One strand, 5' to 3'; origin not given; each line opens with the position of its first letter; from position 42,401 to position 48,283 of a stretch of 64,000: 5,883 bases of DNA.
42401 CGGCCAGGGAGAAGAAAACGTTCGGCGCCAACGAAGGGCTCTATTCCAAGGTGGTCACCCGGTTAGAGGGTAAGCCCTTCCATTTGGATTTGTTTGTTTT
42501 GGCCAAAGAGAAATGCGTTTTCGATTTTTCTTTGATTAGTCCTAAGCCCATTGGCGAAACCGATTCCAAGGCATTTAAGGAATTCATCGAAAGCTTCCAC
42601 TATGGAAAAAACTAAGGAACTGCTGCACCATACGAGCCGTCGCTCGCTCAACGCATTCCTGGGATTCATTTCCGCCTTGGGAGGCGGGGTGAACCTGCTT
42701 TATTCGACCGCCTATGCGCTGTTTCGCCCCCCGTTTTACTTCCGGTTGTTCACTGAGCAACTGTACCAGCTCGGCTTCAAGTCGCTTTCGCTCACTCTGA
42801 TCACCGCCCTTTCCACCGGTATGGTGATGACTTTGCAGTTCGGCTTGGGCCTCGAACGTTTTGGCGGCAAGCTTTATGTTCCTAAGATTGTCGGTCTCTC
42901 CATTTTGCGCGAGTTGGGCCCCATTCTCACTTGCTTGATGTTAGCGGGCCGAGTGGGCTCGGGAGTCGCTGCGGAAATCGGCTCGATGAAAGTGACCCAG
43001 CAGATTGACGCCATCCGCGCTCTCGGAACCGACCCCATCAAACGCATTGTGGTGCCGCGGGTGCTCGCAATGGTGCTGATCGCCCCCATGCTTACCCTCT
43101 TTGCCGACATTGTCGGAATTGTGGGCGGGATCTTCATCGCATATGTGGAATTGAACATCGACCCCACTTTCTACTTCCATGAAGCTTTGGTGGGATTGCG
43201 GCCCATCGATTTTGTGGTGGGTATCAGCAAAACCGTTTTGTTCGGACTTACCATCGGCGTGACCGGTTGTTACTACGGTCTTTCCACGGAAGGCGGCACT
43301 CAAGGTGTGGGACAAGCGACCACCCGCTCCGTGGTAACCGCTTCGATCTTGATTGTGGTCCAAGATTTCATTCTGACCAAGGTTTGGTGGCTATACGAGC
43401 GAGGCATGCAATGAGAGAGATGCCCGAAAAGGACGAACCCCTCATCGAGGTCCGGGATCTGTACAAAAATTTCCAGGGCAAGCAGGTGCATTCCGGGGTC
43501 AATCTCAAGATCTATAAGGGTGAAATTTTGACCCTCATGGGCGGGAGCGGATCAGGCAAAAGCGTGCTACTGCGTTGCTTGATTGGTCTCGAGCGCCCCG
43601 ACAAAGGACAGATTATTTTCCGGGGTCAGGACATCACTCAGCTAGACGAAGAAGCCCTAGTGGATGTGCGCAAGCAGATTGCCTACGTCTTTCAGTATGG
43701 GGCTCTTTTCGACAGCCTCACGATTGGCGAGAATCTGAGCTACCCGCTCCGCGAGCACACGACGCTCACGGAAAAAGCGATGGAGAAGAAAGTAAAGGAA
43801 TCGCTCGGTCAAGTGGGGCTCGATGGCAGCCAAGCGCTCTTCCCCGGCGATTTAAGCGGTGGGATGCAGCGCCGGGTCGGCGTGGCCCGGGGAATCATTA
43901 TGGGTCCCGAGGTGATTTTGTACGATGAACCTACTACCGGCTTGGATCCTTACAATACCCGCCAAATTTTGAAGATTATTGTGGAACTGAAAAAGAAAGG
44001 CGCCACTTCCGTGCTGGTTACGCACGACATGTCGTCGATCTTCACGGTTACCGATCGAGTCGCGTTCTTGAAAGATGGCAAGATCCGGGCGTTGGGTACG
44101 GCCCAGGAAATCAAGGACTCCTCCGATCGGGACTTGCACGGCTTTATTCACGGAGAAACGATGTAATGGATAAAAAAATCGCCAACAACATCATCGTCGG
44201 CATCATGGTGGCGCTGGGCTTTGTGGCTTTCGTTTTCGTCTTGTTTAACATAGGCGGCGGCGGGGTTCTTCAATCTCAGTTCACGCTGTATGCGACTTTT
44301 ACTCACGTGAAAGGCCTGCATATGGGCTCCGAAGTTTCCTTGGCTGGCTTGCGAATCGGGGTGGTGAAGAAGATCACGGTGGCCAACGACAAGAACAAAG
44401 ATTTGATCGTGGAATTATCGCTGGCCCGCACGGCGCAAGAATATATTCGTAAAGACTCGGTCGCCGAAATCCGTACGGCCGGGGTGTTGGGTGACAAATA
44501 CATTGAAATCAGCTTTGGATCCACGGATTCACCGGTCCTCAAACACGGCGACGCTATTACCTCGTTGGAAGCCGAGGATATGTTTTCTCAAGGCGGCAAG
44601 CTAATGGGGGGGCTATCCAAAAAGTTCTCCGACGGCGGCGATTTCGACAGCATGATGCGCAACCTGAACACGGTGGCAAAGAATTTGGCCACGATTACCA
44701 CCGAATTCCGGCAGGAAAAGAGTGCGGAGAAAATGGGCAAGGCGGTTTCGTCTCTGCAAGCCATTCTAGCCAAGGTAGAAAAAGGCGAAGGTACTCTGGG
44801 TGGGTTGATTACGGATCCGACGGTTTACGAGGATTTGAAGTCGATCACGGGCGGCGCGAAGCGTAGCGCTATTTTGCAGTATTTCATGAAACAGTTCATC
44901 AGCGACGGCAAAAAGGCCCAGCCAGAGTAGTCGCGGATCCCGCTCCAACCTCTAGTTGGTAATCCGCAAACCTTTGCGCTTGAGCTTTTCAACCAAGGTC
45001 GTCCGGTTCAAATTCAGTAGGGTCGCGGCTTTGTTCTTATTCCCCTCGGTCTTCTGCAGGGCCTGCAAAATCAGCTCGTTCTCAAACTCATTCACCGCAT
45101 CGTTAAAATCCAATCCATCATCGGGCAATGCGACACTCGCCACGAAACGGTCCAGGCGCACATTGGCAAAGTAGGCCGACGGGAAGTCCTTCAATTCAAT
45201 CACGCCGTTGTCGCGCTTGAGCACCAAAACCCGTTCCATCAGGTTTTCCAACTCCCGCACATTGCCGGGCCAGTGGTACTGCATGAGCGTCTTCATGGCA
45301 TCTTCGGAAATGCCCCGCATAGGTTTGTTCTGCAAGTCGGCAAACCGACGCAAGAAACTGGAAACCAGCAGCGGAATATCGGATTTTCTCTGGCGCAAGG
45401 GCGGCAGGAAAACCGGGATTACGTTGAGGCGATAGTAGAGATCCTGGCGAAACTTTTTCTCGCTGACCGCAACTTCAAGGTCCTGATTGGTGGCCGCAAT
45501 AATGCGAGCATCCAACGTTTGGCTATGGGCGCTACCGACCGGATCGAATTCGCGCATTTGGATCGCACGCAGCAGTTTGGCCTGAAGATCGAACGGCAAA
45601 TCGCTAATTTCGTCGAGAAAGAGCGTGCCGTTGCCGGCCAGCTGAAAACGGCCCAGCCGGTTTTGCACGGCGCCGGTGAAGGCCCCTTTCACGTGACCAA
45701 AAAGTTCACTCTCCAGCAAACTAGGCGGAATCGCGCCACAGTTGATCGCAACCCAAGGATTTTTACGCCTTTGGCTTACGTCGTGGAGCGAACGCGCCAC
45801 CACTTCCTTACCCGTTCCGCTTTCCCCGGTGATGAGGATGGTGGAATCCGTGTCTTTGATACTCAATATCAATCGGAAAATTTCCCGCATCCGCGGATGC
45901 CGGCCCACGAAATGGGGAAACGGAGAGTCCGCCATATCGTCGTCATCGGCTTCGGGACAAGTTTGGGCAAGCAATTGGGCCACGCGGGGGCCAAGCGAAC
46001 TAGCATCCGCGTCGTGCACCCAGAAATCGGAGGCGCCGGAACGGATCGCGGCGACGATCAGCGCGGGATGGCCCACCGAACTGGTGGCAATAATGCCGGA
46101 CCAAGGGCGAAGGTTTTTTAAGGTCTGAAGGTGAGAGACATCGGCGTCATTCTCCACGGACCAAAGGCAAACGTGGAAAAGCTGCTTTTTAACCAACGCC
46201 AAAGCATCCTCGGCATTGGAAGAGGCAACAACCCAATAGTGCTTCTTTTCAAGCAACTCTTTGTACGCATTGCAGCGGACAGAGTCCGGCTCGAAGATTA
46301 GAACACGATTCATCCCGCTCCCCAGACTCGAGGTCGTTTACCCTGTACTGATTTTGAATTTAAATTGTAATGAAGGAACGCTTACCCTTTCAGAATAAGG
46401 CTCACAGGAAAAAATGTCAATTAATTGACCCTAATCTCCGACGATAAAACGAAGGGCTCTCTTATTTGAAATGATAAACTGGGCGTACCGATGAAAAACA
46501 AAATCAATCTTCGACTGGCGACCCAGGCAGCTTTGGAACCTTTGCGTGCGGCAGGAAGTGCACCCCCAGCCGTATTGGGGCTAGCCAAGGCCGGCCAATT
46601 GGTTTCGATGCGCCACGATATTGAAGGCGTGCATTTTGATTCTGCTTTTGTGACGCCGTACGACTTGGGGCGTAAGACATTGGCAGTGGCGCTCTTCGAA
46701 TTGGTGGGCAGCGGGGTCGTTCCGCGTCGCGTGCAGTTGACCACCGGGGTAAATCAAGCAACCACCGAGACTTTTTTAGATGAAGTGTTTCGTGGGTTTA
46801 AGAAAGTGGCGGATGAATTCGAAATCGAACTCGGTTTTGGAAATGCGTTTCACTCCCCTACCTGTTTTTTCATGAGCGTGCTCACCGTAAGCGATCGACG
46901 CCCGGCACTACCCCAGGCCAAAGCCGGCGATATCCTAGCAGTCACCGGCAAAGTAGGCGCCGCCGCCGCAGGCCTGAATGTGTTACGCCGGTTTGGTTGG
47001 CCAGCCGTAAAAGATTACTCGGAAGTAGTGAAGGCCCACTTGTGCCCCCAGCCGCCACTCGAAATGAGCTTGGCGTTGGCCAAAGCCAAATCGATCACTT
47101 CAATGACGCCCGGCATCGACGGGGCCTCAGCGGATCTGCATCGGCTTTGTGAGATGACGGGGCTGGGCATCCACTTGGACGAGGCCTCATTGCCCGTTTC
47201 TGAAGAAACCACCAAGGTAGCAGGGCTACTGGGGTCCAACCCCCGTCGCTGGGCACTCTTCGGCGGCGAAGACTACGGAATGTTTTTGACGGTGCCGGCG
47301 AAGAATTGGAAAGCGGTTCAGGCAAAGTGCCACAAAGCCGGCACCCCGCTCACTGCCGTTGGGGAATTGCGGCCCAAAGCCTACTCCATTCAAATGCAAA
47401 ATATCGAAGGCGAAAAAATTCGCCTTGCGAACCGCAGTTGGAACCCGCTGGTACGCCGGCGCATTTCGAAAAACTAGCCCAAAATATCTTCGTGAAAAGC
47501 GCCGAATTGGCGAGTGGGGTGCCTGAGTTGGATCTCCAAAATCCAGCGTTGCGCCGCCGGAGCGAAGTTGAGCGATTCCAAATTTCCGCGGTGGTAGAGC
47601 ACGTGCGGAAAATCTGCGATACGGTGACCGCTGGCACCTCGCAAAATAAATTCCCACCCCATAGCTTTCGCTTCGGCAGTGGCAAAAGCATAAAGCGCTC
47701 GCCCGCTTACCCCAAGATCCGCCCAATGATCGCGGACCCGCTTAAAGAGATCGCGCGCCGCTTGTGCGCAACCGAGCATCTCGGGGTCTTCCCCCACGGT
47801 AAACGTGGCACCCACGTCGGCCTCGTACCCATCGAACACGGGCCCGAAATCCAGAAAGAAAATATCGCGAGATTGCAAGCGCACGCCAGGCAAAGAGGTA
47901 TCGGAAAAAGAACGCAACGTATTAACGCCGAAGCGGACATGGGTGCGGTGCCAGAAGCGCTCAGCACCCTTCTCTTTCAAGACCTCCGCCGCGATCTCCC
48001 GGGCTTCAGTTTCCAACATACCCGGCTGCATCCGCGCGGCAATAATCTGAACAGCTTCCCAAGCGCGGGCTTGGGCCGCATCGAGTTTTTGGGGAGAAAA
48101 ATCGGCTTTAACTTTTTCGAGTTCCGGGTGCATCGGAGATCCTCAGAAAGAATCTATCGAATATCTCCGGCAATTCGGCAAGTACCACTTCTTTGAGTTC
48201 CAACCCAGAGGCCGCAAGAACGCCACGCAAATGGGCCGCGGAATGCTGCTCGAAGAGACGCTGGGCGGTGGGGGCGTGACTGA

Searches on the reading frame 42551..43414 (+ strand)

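Call 57: search_protein_families(library=pfam, proteins=[window:42551-43414:+], max_evalue=0.001)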
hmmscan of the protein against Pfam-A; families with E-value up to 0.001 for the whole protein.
window:42551-43414:+ (287 aa): 1 family
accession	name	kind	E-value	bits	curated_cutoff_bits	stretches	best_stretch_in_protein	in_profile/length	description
PF02405.21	MlaE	-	5.3e-75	252.1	22.5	1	68-277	2-211/212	Permease MlaE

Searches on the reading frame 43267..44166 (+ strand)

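Call 57: search_protein_families(library=pfam, proteins=[window:43267-44166:+], max_evalue=0.001)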
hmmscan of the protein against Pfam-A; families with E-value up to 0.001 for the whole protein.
window:43267-44166:+ (299 aa): 2 families
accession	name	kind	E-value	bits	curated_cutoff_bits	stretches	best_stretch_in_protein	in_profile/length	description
PF00005.33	ABC_tran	-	1.4e-33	116.8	25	1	77-224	3-137/137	ABC transporter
PF13304.12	AAA_21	-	2.1e-07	31.8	27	1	179-255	221-300/304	AAA domain, putative AbiEii toxin, Type IV TA system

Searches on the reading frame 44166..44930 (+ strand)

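Call 57: search_protein_families(library=pfam, proteins=[window:44166-44930:+], max_evalue=0.001)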
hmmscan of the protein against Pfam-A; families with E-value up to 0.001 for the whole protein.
window:44166-44930:+ (254 aa): 1 family
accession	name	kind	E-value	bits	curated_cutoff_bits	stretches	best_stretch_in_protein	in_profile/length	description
PF02470.25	MlaD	-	3.6e-18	66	25.1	1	40-118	4-81/81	MlaD protein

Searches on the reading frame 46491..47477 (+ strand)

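Call 5: search_protein_families(library=pfam, proteins=[window:46491-47477:+], max_evalue=0.1)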
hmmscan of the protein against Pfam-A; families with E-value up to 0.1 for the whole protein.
window:46491-47477:+ (328 aa): 2 families
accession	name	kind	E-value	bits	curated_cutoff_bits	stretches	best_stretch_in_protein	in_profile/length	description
PF00586.29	AIRS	-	2e-07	31.8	24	1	33-119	10-94/112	AIR synthase related protein, N-terminal domain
PF02769.27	AIRS_C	-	3.4e-07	31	23.1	1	144-295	1-147/156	AIR synthase related protein, C-terminal domain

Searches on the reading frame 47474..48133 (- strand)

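Call 5: search_protein_families(library=pfam, proteins=[window:47474-48133:-], max_evalue=0.1)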
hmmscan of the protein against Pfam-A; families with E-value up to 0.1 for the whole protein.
window:47474-48133:- (219 aa): 1 family
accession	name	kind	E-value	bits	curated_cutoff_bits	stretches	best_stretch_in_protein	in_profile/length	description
PF00557.29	Peptidase_M24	-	1.6e-18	67.7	23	1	16-181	2-156/208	Metallopeptidase family M24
